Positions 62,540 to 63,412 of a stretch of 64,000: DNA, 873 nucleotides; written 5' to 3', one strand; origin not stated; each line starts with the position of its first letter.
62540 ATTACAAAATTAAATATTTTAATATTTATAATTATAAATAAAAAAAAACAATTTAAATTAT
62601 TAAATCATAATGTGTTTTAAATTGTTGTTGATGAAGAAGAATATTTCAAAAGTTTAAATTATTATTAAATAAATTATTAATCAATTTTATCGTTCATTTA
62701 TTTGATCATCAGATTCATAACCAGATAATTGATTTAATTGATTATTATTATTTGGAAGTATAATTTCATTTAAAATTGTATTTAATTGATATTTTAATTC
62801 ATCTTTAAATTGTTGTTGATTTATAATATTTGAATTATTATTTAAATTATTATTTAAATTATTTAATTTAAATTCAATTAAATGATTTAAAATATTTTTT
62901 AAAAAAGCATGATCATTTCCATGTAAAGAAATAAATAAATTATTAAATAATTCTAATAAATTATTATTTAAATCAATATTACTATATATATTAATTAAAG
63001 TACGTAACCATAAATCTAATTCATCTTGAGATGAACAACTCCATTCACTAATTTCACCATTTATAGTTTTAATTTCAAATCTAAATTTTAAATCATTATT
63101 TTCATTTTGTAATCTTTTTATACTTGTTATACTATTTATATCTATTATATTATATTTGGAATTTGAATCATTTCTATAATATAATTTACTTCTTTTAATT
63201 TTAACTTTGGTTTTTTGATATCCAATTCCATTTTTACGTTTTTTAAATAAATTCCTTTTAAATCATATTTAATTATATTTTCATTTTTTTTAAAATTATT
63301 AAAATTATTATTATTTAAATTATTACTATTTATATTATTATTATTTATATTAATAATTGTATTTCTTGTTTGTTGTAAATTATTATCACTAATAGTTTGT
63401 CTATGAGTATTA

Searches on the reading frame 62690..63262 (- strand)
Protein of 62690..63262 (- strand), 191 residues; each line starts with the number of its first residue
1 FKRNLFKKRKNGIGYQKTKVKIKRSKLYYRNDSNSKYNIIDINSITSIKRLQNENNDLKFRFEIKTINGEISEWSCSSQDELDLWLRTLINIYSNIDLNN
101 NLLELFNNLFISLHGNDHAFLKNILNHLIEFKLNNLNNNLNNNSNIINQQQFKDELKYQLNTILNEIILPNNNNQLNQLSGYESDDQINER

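Call 78: search_protein_families(library=pfam, proteins=[window:62690-63262:-], max_evalue=0.01)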
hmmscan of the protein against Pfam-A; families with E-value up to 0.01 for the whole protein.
window:62690-63262:- (191 aa): 1 family
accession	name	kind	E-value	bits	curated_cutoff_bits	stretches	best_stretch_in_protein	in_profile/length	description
PF00169.35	PH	-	2.8e-05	25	25.1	1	7-90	9-101/105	PH domain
